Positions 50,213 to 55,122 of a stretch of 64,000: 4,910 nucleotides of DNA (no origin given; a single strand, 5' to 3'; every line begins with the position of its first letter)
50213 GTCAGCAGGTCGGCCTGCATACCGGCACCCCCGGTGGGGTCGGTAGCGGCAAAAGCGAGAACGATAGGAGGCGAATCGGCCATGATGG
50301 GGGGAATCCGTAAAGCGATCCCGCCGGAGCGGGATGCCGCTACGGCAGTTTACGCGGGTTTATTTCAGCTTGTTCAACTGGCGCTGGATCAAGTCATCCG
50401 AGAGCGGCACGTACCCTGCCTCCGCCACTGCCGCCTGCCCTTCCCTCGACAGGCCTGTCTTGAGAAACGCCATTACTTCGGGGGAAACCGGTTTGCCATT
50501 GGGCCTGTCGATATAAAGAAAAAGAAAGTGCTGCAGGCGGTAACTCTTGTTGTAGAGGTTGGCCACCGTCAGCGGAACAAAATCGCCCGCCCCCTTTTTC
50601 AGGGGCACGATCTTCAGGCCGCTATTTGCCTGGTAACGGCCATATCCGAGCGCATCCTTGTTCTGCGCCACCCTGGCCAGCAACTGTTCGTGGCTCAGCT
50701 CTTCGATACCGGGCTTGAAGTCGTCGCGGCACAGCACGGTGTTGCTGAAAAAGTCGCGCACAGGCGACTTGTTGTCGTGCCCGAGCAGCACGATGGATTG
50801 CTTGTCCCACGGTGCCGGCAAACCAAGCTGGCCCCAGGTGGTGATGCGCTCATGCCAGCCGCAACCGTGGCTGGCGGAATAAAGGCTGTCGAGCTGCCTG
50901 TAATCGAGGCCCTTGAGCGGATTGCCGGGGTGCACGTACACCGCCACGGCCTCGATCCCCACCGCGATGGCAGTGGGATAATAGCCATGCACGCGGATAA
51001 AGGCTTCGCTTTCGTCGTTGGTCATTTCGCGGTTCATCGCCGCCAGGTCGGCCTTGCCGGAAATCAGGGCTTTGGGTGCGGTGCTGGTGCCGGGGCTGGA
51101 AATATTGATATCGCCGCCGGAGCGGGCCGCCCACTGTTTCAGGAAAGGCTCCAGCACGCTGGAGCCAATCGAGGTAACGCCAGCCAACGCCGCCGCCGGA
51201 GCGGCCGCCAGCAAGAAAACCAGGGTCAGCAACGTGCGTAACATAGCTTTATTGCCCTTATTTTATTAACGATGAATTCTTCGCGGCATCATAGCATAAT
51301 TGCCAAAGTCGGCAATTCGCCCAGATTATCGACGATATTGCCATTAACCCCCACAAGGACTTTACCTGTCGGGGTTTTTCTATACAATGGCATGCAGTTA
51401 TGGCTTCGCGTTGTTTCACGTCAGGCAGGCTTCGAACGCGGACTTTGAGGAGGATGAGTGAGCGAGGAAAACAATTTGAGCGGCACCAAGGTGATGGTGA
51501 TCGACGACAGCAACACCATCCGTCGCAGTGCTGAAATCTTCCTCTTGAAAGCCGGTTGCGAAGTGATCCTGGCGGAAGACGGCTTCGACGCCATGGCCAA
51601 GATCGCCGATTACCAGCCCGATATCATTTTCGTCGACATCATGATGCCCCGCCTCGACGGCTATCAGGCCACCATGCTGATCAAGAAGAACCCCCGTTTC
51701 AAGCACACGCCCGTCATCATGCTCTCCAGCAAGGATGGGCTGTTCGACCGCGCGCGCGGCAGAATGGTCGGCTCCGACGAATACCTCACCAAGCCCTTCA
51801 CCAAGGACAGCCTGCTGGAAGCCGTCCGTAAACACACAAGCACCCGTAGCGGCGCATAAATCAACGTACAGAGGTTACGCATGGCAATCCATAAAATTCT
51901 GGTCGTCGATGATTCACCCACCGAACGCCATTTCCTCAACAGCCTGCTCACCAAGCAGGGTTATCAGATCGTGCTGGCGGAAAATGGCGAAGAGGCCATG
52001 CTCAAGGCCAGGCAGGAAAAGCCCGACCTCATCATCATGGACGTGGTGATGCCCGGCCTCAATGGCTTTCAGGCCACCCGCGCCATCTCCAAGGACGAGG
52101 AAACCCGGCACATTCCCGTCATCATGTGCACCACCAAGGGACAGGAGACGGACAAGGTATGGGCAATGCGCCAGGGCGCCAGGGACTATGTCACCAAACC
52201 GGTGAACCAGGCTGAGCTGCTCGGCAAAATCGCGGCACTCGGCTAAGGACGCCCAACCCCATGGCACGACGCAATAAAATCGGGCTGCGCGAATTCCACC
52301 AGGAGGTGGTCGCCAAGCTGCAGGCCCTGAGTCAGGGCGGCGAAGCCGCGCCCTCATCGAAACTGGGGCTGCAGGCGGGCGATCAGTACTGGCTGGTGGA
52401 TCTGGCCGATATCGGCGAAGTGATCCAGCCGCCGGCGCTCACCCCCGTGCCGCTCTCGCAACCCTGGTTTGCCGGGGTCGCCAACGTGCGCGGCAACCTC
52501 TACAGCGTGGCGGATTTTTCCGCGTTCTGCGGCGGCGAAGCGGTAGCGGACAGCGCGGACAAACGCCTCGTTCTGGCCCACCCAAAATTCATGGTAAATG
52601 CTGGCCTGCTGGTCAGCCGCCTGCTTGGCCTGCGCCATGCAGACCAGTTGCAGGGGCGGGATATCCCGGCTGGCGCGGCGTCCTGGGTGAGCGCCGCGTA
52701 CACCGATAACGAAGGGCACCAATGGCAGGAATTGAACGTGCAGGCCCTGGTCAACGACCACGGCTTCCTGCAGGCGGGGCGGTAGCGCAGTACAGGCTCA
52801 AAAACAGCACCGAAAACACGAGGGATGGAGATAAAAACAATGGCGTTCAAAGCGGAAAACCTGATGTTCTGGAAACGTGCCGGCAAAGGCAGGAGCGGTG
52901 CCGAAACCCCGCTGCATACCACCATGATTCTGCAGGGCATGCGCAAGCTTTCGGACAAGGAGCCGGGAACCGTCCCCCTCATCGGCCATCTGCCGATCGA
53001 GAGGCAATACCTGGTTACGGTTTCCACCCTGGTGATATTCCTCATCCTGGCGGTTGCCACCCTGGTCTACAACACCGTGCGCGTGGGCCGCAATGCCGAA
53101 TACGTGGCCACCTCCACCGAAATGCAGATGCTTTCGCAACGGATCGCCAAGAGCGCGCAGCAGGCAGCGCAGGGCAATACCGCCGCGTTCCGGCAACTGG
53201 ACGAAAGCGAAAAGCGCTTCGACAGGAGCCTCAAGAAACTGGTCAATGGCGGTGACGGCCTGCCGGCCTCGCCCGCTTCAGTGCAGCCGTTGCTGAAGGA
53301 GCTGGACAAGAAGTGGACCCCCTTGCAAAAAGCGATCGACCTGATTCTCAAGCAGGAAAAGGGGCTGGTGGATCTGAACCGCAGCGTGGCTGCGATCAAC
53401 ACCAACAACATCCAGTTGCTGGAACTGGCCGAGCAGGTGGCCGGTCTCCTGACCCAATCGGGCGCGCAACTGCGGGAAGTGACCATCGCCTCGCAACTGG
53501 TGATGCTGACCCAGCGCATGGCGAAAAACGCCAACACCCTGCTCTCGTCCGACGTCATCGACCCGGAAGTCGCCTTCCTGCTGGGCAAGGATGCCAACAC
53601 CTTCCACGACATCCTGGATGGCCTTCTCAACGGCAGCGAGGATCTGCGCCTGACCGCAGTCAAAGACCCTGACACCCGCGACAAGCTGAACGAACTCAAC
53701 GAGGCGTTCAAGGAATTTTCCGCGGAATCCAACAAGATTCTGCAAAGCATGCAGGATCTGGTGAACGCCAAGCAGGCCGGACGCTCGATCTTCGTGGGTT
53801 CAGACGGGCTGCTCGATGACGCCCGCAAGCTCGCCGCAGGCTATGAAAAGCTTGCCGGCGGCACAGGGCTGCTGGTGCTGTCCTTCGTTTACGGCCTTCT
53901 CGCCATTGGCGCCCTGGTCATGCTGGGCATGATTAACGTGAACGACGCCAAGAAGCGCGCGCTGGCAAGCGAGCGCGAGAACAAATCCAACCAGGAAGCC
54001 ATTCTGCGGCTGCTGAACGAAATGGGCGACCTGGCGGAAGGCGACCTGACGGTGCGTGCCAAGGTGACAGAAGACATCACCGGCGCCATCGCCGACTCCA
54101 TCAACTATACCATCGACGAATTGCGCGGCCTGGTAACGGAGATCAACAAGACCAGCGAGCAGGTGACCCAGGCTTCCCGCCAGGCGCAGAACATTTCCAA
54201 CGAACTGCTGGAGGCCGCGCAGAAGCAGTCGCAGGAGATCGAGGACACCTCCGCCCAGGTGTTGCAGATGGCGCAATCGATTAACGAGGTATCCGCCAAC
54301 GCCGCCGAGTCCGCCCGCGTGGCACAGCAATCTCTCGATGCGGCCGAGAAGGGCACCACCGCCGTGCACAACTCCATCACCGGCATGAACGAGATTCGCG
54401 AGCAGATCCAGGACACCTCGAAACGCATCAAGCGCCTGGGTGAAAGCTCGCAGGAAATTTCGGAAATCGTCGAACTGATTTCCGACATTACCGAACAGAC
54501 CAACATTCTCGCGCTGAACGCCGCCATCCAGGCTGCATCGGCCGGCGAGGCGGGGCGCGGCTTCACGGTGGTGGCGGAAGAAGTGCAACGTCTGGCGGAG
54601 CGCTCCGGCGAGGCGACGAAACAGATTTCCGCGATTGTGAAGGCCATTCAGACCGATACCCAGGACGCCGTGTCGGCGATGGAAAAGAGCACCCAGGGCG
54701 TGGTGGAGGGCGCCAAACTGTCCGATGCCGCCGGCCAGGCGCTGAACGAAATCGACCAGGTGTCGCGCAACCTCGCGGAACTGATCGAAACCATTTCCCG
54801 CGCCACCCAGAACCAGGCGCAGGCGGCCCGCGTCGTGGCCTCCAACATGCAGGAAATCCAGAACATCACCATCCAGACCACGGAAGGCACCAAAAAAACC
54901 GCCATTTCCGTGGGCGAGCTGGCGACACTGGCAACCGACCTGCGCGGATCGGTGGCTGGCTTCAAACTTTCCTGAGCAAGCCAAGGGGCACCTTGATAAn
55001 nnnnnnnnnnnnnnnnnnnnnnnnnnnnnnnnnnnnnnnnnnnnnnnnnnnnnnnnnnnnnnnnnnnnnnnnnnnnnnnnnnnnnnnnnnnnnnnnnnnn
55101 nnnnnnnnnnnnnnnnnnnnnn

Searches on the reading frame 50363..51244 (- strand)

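Call 80: search_protein_families(library=pfam, proteins=[window:50363-51244:-], max_evalue=0.00001)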
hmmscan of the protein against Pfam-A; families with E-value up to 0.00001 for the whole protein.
window:50363-51244:- (294 aa): 1 family
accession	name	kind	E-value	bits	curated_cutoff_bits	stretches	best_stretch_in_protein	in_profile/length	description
PF12849.12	PBP_like_2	-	9.5e-18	65.3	27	1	14-262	3-261/267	PBP superfamily domain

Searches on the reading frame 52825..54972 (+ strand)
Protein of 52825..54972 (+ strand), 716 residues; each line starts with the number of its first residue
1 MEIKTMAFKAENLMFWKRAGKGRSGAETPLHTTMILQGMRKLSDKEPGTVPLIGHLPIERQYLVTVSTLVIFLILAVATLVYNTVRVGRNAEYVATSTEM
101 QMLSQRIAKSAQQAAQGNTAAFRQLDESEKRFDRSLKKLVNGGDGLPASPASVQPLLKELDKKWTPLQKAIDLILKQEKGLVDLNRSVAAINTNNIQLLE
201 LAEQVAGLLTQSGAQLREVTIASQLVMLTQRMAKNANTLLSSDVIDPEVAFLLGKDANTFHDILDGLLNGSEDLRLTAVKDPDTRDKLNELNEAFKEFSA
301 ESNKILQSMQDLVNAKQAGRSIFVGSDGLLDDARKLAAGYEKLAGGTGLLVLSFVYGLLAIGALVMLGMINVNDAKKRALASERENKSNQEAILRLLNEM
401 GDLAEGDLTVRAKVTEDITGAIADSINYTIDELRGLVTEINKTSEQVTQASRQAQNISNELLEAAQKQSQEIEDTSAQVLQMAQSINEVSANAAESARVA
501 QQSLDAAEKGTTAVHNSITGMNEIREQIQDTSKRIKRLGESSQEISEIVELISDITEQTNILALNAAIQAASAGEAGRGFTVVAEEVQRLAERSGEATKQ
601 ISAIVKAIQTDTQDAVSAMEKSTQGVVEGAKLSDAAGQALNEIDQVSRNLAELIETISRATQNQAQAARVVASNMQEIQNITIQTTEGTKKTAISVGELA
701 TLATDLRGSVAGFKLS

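Call 80: search_protein_families(library=pfam, proteins=[window:52825-54972:+], max_evalue=0.00001)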
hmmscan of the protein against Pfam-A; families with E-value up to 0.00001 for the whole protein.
window:52825-54972:+ (716 aa): 2 families
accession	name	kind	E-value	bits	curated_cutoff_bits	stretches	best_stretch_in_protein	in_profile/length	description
PF00015.26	MCPsignal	-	7.4e-42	143.5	34.6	1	498-682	2-172/172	Methyl-accepting chemotaxis protein (MCP) signalling domain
PF13675.11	PilJ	-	8.6e-24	84.2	26.6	1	89-181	8-105/114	Type IV pili methyl-accepting chemotaxis transducer N-term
